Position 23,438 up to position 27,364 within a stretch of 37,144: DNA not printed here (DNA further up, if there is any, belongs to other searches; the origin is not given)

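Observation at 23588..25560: Degenerate-GGDEF / intact-EAL sensor encoded inside the riboswitch-controlled operon: built-in negative feedback on its own inducer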

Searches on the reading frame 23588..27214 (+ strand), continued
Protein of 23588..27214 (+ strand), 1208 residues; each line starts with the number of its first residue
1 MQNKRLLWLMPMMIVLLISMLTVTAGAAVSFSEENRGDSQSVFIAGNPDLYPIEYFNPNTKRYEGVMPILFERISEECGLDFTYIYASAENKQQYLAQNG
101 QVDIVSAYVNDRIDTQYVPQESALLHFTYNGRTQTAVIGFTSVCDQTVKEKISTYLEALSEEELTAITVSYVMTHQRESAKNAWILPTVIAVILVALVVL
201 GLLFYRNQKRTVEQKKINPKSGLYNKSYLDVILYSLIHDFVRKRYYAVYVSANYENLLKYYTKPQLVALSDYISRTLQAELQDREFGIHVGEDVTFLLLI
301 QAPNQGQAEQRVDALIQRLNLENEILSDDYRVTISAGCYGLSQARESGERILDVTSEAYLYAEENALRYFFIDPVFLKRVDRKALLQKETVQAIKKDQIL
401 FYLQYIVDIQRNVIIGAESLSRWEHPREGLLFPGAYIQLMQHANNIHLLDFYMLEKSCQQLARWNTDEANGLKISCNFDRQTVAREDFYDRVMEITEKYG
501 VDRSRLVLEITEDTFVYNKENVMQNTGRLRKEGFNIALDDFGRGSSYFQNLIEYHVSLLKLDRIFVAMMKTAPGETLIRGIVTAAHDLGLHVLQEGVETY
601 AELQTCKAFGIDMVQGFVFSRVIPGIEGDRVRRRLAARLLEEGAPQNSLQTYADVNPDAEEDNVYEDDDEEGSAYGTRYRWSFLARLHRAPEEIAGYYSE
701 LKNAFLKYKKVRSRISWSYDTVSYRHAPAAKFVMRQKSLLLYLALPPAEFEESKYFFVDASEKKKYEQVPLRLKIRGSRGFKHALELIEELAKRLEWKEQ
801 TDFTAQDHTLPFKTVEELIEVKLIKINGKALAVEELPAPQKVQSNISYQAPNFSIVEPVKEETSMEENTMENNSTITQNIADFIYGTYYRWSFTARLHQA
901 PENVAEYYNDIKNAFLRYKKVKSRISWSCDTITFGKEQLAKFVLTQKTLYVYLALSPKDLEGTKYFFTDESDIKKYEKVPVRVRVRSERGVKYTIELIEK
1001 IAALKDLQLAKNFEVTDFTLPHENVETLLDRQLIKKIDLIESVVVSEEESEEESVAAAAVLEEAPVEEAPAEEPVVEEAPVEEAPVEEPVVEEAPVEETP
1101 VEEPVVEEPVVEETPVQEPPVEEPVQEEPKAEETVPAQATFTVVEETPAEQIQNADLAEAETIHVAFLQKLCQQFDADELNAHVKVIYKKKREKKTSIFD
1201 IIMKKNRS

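Call 12: find_homologous_proteins(query=window:23588-27214:+, max_evalue=1e-10)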
Query window:23588-27214:+ (1208 aa): 157 proteins with E <= 1e-10 among 8000 candidates; the best 120 are listed.
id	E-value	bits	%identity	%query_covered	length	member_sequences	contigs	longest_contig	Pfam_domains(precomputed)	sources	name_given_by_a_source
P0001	0.0e+0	2688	100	100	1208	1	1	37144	PF00563.26,PF02095.22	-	-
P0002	0.0e+0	1985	74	98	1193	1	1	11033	PF00563.26,PF00990.27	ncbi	-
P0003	0.0e+0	1946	74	98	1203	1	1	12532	PF00563.26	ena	-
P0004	0.0e+0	1911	70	100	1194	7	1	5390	PF00563.26,PF00990.27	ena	-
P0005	0.0e+0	1866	70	100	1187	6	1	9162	PF00563.26,PF00990.27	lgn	-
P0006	0.0e+0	1860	69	100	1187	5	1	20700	PF00563.26,PF00990.27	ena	-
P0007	0.0e+0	1857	69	100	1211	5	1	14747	PF00563.26,PF00990.27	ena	-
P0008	0.0e+0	1853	69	100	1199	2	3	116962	PF00563.26,PF00990.27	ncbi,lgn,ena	-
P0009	0.0e+0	1846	67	100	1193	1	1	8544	PF00563.26,PF00990.27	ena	-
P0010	0.0e+0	1843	69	100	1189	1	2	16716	PF00563.26,PF00990.27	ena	-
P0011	0.0e+0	1827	68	100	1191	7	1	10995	PF00563.26,PF00990.27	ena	-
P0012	0.0e+0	1822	68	100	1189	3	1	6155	PF00563.26,PF00990.27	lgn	-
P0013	0.0e+0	1812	67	100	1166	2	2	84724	PF00563.26,PF00990.27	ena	-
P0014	0.0e+0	1803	68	100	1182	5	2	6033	PF00563.26,PF00990.27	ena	-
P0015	0.0e+0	1798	67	100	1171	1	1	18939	PF00563.26,PF00990.27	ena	-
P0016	0.0e+0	1792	67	100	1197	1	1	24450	PF00563.26,PF00990.27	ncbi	-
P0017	0.0e+0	1768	66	99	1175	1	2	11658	PF00563.26,PF00990.27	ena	-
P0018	0.0e+0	1522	67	85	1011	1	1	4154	PF00563.26,PF00990.27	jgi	jgi:EAL domain-containing protein (putative c-di-GMP-specific phosphodiesterase class I)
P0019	0.0e+0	1384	54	99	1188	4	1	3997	PF00563.26,PF00990.27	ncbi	-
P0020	0.0e+0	1348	54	98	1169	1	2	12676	PF00563.26,PF00990.27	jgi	-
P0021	0.0e+0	1348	54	98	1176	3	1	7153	PF00563.26,PF00990.27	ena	-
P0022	0.0e+0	1343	54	98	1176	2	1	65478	PF00563.26,PF00990.27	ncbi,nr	ncbi:MAG: EAL domain-containing protein [Clostridia bacterium]|nr:EAL domain-containing protein [Clo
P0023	0.0e+0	1339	53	100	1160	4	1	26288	PF00563.26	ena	-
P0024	0.0e+0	1335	53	99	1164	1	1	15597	PF00563.26,PF00990.27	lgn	-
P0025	0.0e+0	1325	58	69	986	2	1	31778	PF00563.26,PF00990.27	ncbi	-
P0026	0.0e+0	1301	53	98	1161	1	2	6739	PF00563.26,PF00990.27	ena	-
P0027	0.0e+0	1258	52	100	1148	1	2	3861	PF00563.26,PF00990.27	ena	-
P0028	0.0e+0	1047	43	98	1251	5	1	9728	PF00497.26,PF00563.26,PF00990.27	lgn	-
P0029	0.0e+0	1039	43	100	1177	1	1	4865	PF00497.26,PF00563.26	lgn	-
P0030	0.0e+0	1026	43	98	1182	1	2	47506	PF00497.26,PF00563.26,PF00990.27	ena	-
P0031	0.0e+0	1020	42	100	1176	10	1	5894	PF00497.26,PF00563.26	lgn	-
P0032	0.0e+0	1017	42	100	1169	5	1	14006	PF00497.26,PF00563.26,PF00990.27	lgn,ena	-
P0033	0.0e+0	1016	42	100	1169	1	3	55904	PF00497.26,PF00563.26,PF00990.27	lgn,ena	-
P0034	2.1e-298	1011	42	100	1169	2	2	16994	PF00497.26,PF00563.26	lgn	-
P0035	1.0e-297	1008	63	5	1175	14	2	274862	PF00497.26,PF00563.26,PF00990.27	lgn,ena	-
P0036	3.2e-297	1007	42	100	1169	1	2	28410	PF00497.26,PF00563.26,PF00990.27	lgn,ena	-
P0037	4.9e-297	1006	44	84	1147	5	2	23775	PF00497.26,PF00563.26,PF00990.27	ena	-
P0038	2.1e-238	812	43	80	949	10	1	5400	PF00563.26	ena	-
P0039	1.1e-189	651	40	66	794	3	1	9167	PF00563.26,PF00990.27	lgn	-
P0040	2.5e-188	646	43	64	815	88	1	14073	PF00563.26,PF00990.27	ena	-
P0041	1.7e-187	643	41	66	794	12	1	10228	PF00563.26,PF00990.27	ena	-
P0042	5.0e-187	642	41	64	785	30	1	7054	PF00563.26,PF00990.27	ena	-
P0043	3.9e-185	636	40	64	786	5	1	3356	PF00563.26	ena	-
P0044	8.2e-180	618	39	64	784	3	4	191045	PF00563.26,PF00990.27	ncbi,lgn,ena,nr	ncbi:MAG: EAL domain-containing protein [Clostridia bacterium]|nr:EAL domain-containing protein [Clo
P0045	1.5e-179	617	40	65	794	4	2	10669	PF00563.26,PF00990.27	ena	-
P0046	2.5e-160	554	41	54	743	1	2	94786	PF00563.26,PF00990.27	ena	-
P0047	3.7e-159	550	41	54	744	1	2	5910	PF00563.26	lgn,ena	-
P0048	2.3e-157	544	42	52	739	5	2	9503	PF00563.26,PF00990.27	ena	-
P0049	8.2e-149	515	38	54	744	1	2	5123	PF00563.26,PF00990.27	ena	-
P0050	9.9e-149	515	38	54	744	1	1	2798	PF00563.26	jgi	jgi:EAL domain-containing protein (putative c-di-GMP-specific phosphodiesterase class I)/GGDEF domai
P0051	7.7e-147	509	40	53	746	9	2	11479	PF00563.26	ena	-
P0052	3.2e-37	146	28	34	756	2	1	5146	PF02743.25,PF00563.26,PF00990.27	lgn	-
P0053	2.7e-34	136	30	27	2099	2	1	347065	PF13185.13,PF13401.13,PF00990.27,PF00072.31,PF13191.13,PF08447.19,PF07714.24,PF00069.32,PF01590.33,PF13424.13,PF08448.17,PF00563.26,PF00989.32,PF07719.24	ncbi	-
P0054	3.5e-33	132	31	26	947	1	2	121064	PF08447.19,PF13426.14,PF17201.11,PF08448.17,PF08269.18,PF00563.26,PF00989.32,PF00990.27,PF17200.11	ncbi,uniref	ncbi:bifunctional diguanylate cyclase/phosphodiesterase [Diaphorobacter sp.]|uniref:bifunctional dig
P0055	6.3e-33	132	27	29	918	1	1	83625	PF08447.19,PF13426.14,PF13188.14,PF08448.17,PF00563.26,PF00989.32,PF00990.27,PF03924.20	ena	-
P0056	7.7e-33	131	30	23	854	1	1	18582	PF13185.13,PF01590.33,PF13492.13,PF00563.26,PF00990.27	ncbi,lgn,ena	-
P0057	1.4e-32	131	33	20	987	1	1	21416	PF13426.14,PF13185.13,PF03707.22,PF01590.33,PF08448.17,PF00563.26,PF00989.32,PF00990.27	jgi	jgi:diguanylate cyclase (GGDEF)-like protein/PAS domain S-box-containing protein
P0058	3.9e-32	129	32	22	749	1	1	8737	PF08447.19,PF13426.14,PF13188.14,PF08448.17,PF00563.26,PF00989.32,PF00990.27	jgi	jgi:diguanylate cyclase (GGDEF)-like protein/PAS domain S-box-containing protein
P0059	2.1e-31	127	32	22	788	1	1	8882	PF08447.19,PF13426.14,PF13188.14,PF08448.17,PF00563.26,PF00989.32,PF00990.27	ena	-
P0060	2.6e-31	126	28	31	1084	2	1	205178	PF08447.19,PF13426.14,PF08448.17,PF00563.26,PF00989.32,PF00990.27,PF14598.13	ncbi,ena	-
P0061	2.9e-31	126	29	26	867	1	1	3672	PF12860.14,PF02743.25,PF00563.26,PF00990.27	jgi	jgi:diguanylate cyclase (GGDEF)-like protein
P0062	3.2e-31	126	28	34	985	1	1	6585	PF08447.19,PF13426.14,PF13188.14,PF08448.17,PF00563.26,PF00989.32,PF00990.27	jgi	jgi:diguanylate cyclase (GGDEF)-like protein/PAS domain S-box-containing protein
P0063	9.1e-31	124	29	26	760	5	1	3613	PF08447.19,PF13426.14,PF13188.14,PF08448.17,PF00563.26,PF00989.32,PF00990.27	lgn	-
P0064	1.1e-30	124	33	20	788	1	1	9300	PF08447.19,PF13426.14,PF13188.14,PF08448.17,PF00563.26,PF00989.32,PF00990.27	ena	-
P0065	2.6e-30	123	28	27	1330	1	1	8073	PF08447.19,PF13426.14,PF13188.14,PF05231.20,PF08448.17,PF00563.26,PF00989.32,PF00990.27,PF03924.20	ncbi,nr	ncbi:MAG: EAL domain-containing protein [Methyloprofundus sp.]|nr:EAL domain-containing protein [Met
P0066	3.9e-30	122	28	27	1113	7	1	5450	PF08447.19,PF00563.26,PF00990.27,PF03924.20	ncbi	-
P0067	4.1e-30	122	30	22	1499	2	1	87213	PF09984.16,PF02518.32,PF00512.32,PF23198.2,PF00563.26,PF00990.27,PF00072.31,PF01627.29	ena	-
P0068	3.0e-29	119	28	29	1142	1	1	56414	PF08447.19,PF13377.13,PF13426.14,PF00532.28,PF13188.14,PF13407.13,PF08448.17,PF00563.26,PF00989.32,PF00990.27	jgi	jgi:diguanylate cyclase (GGDEF)-like protein/PAS domain S-box-containing protein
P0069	3.3e-29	119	25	29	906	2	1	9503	PF12860.14,PF00563.26,PF00990.27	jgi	-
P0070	5.8e-29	119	26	29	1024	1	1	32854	PF13377.13,PF00532.28,PF13407.13,PF00563.26,PF00990.27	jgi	jgi:diguanylate cyclase (GGDEF)-like protein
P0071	6.0e-29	118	26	29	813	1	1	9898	PF00672.31,PF08447.19,PF13426.14,PF13188.14,PF08448.17,PF00563.26,PF00989.32,PF00990.27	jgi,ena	-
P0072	1.3e-28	117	31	23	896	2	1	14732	PF13426.14,PF13188.14,PF05228.20,PF00563.26,PF00989.32,PF00990.27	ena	-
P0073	1.5e-28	117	31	20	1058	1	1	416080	PF13426.14,PF13188.14,PF08448.17,PF00563.26,PF00989.32,PF00990.27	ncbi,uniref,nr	ncbi:EAL domain-containing protein [Streptomyces cupreus]|uniref:EAL domain-containing protein n=1 T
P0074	1.5e-28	117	27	28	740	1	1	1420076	PF08447.19,PF13426.14,PF13188.14,PF08448.17,PF00563.26,PF00989.32,PF00990.27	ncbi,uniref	ncbi:EAL domain-containing protein [Marinobacterium maritimum]|uniref:EAL domain-containing protein 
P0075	2.7e-28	116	29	25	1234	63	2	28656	PF08447.19,PF13426.14,PF13188.14,PF08448.17,PF00563.26,PF00989.32,PF00990.27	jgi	-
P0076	7.1e-28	115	29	24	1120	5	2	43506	PF13188.14,PF12860.14,PF02743.25,PF22588.2,PF08448.17,PF00563.26,PF00989.32,PF00990.27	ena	-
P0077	7.2e-28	115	29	24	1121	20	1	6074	PF13188.14,PF12860.14,PF02743.25,PF22588.2,PF08448.17,PF00563.26,PF00989.32,PF00990.27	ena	-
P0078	7.4e-28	115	25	34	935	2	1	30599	PF13426.14,PF13188.14,PF08448.17,PF00563.26,PF00989.32,PF00990.27,PF03924.20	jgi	jgi:diguanylate cyclase (GGDEF)-like protein/PAS domain S-box-containing protein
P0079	1.3e-27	114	26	28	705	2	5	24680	PF13426.14,PF08448.17,PF00563.26,PF00989.32,PF00990.27,PF00072.31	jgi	jgi:diguanylate cyclase (GGDEF)-like protein/PAS domain S-box-containing protein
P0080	1.4e-27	114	26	28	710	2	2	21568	PF13426.14,PF08448.17,PF00563.26,PF00989.32,PF00990.27,PF00072.31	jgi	jgi:diguanylate cyclase (GGDEF)-like protein/PAS domain S-box-containing protein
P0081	2.0e-27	113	27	26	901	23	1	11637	PF08447.19,PF13426.14,PF13188.14,PF08448.17,PF00563.26,PF00989.32,PF00990.27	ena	-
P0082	2.0e-27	113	30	20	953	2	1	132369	PF08447.19,PF13426.14,PF13188.14,PF08448.17,PF00563.26,PF00989.32,PF00990.27,PF00072.31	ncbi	-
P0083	3.1e-27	113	29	28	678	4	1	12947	PF00563.26,PF00990.27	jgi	jgi:diguanylate cyclase (GGDEF)-like protein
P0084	3.9e-27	112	28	25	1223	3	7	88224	PF13426.14,PF13188.14,PF13185.13,PF24820.2,PF13492.13,PF00990.27,PF08447.19,PF12860.14,PF01590.33,PF08448.17,PF00563.26,PF00989.32,PF14598.13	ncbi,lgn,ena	-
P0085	8.0e-27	111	29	23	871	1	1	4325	PF08447.19,PF13426.14,PF13188.14,PF08448.17,PF00563.26,PF00989.32,PF00990.27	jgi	jgi:diguanylate cyclase (GGDEF)-like protein/PAS domain S-box-containing protein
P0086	2.3e-26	110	29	23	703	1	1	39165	PF00563.26,PF00990.27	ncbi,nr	ncbi:MAG: EAL domain-containing protein [Hyphomicrobiales bacterium]|nr:EAL domain-containing protei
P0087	3.0e-26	110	30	20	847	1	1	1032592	PF03707.22,PF00563.26,PF00990.27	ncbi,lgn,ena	-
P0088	3.6e-26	109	28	20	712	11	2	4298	PF03707.22,PF00563.26,PF00990.27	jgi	jgi:diguanylate cyclase (GGDEF)-like protein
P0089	3.6e-26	109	28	25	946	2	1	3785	PF08447.19,PF13426.14,PF13188.14,PF03707.22,PF08448.17,PF00563.26,PF00989.32,PF00990.27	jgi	jgi:diguanylate cyclase (GGDEF)-like protein/PAS domain S-box-containing protein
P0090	4.0e-26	109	25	28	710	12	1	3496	PF13426.14,PF08448.17,PF00563.26,PF00989.32,PF00990.27,PF00072.31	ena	-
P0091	4.5e-26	109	25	28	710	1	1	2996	PF13426.14,PF08448.17,PF00563.26,PF00989.32,PF00990.27,PF00072.31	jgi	jgi:diguanylate cyclase (GGDEF)-like protein/PAS domain S-box-containing protein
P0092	5.0e-26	109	30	20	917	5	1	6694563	PF08447.19,PF13426.14,PF13188.14,PF09308.18,PF00563.26,PF00989.32,PF00990.27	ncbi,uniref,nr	ncbi:putative bifunctional diguanylate cyclase/phosphodiesterase [Roseibium sp. Sym1]|uniref:putativ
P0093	7.1e-26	108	25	29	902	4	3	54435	PF08447.19,PF00563.26,PF00990.27,PF03924.20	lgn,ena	-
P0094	9.4e-26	108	25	25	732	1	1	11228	PF08447.19,PF13426.14,PF13188.14,PF08448.17,PF00563.26,PF00989.32,PF00990.27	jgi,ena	-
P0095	1.1e-25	108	29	25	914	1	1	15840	PF13426.14,PF13188.14,PF24820.2,PF08448.17,PF00563.26,PF00989.32,PF00990.27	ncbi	-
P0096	1.1e-25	108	27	20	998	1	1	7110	PF08447.19,PF13426.14,PF13188.14,PF08448.17,PF00563.26,PF00989.32,PF00990.27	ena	-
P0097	1.2e-25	108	24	28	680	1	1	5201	PF13426.14,PF08448.17,PF00563.26,PF00989.32,PF00990.27,PF00072.31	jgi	jgi:diguanylate cyclase (GGDEF)-like protein/PAS domain S-box-containing protein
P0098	1.2e-25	107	27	37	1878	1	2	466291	PF13426.14,PF13188.14,PF13185.13,PF13492.13,PF00990.27,PF14215.13,PF22922.3,PF08447.19,PF01590.33,PF08448.17,PF00563.26,PF00989.32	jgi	jgi:diguanylate cyclase (GGDEF)-like protein/PAS domain S-box-containing protein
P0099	1.4e-25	107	31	20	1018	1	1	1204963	PF08447.19,PF13377.13,PF00532.28,PF13407.13,PF22335.2,PF00563.26,PF00990.27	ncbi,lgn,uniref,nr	ncbi:EAL domain-containing protein [Gracilibacillus kekensis]|uniref:PAS domain S-box-containing pro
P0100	1.4e-25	107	26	29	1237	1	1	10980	PF07495.20,PF07494.18,PF00563.26,PF00990.27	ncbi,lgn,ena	-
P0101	1.7e-25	107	28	20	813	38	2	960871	PF08447.19,PF13426.14,PF13188.14,PF08448.17,PF00563.26,PF00989.32,PF00990.27,PF00072.31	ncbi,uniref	ncbi:EAL domain-containing protein [Rhodanobacter caeni]|uniref:EAL domain-containing protein n=1 Ta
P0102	2.1e-25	107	30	19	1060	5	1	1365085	PF08447.19,PF00563.26,PF00989.32,PF00990.27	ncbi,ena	-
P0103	2.9e-25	106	29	25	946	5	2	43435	PF08447.19,PF13426.14,PF13188.14,PF03707.22,PF08448.17,PF00563.26,PF00989.32,PF00990.27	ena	-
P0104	4.7e-25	106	34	20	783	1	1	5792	PF12860.14,PF00563.26,PF00990.27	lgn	-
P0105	7.9e-25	105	31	23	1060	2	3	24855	PF08447.19,PF00563.26,PF00990.27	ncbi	ncbi:MAG: putative bifunctional diguanylate cyclase/phosphodiesterase [Acidimicrobiales bacterium]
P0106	1.0e-24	104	31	22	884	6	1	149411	PF00563.26,PF00990.27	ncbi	-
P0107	1.1e-24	104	27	19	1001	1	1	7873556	PF05226.17,PF00563.26,PF00990.27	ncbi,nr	ncbi:MAG: EAL domain-containing protein [Leptolyngbya sp. SIOISBB]|nr:EAL domain-containing protein 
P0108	1.6e-24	104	23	38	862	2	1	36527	PF08447.19,PF00563.26,PF00990.27,PF03924.20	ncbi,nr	ncbi:histidine kinase [Mesorhizobium sp. Root157]|nr:histidine kinase [Mesorhizobium sp. Root157]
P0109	2.3e-24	103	24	34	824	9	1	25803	PF13426.14,PF08448.17,PF00563.26,PF00989.32,PF00990.27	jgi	jgi:diguanylate cyclase (GGDEF)-like protein/PAS domain S-box-containing protein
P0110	2.5e-24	103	29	25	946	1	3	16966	PF08447.19,PF13426.14,PF13188.14,PF03707.22,PF08448.17,PF00563.26,PF00989.32,PF00990.27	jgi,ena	-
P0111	5.6e-24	102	27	28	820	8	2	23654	PF08447.19,PF13426.14,PF13188.14,PF08448.17,PF00563.26,PF00989.32,PF00990.27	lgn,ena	-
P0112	6.5e-24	102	23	33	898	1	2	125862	PF08447.19,PF00563.26,PF00990.27,PF03924.20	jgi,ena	-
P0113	7.3e-24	102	27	20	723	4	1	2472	PF13426.14,PF08448.17,PF00563.26,PF00989.32,PF00990.27,PF00072.31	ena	-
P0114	7.9e-24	102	26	25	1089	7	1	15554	PF08447.19,PF13426.14,PF00497.26,PF13188.14,PF08448.17,PF00563.26,PF00989.32,PF00990.27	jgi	jgi:diguanylate cyclase (GGDEF)-like protein/PAS domain S-box-containing protein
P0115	1.2e-23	101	28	29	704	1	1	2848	PF00563.26,PF00990.27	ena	-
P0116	1.4e-23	101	29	20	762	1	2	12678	PF12860.14,PF00563.26,PF00990.27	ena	-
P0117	3.1e-23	100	30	21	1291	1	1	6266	PF08447.19,PF13426.14,PF13188.14,PF13185.13,PF01590.33,PF08448.17,PF13492.13,PF00563.26,PF00989.32,PF00990.27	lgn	-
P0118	1.2e-22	98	25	35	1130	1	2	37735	PF08447.19,PF13426.14,PF13188.14,PF13185.13,PF01590.33,PF08448.17,PF00563.26,PF00989.32,PF00990.27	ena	-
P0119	1.8e-22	97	30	21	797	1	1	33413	PF00563.26,PF00990.27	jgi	jgi:diguanylate cyclase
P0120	1.8e-22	97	22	29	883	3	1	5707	PF08447.19,PF00563.26,PF00990.27,PF03924.20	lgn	-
